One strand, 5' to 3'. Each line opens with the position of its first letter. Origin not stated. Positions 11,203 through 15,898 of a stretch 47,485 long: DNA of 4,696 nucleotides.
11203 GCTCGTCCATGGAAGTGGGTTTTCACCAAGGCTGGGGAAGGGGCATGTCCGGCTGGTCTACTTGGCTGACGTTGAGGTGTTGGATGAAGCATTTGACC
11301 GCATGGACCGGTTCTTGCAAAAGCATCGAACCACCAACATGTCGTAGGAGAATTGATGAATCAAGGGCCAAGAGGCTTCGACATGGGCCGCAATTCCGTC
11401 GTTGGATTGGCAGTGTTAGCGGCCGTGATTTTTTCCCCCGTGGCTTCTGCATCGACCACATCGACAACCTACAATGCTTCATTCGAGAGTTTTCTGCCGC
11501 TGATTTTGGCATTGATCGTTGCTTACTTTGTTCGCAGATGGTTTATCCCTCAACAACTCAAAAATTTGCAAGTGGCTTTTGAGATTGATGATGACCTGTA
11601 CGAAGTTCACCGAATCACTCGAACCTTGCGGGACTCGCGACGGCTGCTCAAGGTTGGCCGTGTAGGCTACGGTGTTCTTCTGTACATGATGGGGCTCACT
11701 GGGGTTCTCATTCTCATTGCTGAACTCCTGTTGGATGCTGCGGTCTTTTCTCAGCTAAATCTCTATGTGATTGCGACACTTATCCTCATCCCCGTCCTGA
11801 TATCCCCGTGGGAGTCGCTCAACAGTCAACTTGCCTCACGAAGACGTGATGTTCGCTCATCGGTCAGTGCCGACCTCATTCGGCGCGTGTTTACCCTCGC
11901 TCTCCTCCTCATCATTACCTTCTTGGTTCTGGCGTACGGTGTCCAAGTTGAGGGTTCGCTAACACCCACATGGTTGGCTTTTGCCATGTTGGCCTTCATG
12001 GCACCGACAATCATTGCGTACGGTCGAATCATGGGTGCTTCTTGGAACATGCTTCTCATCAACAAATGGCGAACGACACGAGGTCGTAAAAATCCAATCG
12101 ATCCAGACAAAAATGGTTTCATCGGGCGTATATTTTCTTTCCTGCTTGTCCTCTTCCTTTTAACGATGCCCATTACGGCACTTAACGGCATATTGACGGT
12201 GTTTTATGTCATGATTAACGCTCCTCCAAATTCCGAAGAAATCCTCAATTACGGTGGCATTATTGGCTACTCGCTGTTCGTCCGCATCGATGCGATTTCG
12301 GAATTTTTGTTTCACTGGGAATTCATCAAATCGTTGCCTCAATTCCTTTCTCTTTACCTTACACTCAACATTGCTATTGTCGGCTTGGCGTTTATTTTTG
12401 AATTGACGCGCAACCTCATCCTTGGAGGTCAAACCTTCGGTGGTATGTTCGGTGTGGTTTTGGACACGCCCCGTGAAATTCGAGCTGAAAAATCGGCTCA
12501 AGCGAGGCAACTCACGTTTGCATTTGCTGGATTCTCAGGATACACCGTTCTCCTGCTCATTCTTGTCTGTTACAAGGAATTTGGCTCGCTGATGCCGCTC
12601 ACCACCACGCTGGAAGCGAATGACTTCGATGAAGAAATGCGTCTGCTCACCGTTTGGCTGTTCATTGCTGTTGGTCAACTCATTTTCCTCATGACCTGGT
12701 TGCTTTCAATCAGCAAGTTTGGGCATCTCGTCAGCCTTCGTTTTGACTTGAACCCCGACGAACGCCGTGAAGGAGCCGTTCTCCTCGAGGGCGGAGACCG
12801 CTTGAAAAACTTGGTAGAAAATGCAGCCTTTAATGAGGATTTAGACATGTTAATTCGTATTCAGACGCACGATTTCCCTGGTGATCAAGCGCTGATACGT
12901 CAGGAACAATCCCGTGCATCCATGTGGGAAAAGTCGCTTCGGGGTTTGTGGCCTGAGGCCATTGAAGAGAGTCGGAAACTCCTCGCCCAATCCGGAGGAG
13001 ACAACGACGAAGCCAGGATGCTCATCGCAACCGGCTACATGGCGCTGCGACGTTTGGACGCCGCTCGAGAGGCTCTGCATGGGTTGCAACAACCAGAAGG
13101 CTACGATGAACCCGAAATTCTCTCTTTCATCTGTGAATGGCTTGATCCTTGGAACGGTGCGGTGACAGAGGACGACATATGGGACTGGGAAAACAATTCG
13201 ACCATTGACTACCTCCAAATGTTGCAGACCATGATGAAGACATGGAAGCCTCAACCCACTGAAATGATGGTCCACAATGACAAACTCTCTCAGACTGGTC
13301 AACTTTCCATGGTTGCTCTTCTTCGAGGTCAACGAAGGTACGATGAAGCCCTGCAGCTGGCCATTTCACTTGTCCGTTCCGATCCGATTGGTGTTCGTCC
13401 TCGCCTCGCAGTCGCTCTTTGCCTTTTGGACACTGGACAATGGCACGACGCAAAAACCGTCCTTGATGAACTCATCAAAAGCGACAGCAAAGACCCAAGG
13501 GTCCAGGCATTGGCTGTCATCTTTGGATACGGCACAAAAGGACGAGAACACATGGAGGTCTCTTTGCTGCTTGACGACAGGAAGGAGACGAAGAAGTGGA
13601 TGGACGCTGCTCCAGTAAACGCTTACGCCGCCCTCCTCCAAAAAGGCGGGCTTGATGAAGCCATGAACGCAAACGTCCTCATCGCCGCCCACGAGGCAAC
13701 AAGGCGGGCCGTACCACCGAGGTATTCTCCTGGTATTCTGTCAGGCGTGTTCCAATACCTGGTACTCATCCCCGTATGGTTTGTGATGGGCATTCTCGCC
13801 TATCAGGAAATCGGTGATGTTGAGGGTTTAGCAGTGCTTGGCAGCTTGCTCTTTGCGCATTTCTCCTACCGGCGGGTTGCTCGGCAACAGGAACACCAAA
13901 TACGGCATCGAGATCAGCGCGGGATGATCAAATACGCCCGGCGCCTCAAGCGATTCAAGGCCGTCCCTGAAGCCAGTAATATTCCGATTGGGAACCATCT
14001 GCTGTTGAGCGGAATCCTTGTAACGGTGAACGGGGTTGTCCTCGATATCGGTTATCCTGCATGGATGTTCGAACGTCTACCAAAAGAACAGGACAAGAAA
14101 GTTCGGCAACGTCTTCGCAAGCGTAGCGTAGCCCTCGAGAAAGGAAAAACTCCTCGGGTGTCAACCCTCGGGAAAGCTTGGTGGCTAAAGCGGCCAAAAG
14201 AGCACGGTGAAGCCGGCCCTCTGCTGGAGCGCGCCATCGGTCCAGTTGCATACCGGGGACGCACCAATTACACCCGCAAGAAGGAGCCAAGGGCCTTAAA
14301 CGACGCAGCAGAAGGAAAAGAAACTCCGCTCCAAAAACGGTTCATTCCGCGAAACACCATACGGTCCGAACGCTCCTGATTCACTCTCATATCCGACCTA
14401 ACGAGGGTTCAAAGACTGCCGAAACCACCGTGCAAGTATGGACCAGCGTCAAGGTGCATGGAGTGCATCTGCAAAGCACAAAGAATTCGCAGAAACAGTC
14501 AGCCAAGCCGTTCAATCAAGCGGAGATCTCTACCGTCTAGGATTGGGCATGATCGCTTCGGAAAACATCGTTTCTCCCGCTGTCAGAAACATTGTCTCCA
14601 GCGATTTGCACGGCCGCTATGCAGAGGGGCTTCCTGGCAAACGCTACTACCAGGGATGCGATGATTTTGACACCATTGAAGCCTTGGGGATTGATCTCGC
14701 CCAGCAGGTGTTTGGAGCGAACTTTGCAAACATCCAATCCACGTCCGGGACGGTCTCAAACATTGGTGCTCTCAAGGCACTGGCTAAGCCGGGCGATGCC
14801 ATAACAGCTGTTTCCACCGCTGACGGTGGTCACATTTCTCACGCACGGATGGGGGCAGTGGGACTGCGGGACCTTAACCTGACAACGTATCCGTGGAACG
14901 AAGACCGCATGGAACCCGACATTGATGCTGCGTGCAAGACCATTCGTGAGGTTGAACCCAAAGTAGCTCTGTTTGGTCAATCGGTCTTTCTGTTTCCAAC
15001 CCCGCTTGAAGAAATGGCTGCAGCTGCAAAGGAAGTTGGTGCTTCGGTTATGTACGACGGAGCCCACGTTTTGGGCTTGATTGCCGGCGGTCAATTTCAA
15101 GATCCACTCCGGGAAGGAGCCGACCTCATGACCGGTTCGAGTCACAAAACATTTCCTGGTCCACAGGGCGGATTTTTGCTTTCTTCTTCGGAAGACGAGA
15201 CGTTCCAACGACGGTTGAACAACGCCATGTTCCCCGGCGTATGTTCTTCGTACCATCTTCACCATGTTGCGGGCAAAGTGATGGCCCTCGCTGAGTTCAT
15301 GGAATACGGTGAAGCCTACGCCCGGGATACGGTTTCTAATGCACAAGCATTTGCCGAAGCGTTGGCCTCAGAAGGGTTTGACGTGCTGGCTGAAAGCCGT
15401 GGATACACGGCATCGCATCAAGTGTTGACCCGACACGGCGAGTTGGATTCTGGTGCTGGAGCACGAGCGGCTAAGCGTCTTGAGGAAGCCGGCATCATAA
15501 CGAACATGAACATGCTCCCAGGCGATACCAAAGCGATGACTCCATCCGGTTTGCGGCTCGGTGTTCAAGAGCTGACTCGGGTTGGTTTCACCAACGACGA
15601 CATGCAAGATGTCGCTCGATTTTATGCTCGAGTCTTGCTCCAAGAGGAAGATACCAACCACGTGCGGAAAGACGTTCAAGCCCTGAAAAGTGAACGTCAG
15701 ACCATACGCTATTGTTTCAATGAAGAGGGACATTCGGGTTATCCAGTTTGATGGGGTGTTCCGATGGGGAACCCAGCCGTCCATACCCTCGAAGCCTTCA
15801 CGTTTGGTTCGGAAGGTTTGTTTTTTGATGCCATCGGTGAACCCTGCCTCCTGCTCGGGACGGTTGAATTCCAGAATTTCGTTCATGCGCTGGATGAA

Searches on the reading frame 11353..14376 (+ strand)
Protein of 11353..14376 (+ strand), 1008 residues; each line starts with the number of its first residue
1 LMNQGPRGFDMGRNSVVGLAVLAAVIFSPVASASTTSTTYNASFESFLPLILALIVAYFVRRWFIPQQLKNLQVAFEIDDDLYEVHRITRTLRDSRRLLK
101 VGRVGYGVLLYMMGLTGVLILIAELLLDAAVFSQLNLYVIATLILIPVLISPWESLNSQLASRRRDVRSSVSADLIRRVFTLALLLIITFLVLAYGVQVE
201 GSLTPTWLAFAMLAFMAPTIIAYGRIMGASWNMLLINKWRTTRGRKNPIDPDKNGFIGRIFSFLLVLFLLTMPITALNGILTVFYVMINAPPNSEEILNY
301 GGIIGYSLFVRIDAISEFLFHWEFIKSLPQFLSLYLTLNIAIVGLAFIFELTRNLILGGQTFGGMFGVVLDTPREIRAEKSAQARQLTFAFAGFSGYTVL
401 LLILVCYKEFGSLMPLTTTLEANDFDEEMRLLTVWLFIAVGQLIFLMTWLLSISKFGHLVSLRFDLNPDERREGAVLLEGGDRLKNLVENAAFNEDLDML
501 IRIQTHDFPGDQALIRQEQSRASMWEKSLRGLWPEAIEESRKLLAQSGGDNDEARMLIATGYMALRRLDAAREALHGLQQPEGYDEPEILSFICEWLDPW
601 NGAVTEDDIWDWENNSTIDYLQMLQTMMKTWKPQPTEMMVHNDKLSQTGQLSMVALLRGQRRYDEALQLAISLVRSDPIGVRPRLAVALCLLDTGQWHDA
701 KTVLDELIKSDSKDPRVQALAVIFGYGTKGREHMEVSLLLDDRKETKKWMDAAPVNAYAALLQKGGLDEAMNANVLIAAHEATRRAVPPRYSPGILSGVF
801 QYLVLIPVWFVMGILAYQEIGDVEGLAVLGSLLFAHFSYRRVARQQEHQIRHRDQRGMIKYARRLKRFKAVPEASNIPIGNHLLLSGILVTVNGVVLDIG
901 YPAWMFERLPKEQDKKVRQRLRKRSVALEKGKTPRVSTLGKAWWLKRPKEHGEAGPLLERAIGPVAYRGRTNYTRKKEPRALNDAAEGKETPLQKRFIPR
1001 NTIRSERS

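Call 60: search_protein_families(library=pfam, proteins=[window:11353-14376:+], max_evalue=0.00001)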
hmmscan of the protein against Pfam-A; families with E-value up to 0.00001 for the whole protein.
window:11353-14376:+ (1008 aa): 1 family
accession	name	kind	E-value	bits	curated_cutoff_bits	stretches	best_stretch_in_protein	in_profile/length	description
PF14559.12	TPR_19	-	3e-12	47.1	25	1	658-720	2-64/68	Tetratricopeptide repeat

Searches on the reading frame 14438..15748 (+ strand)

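Call 60: search_protein_families(library=pfam, proteins=[window:14438-15748:+], max_evalue=0.00001)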
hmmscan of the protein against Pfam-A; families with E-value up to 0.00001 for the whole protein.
window:14438-15748:+ (437 aa): 2 families
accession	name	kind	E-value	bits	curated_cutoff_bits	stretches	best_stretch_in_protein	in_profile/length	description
PF00464.25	SHMT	-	1.2e-70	238.6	27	1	19-395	6-398/399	Serine hydroxymethyltransferase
PF00155.27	Aminotran_1_2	-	3.7e-08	33.4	19.7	1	97-324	67-305/361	Aminotransferase class I and II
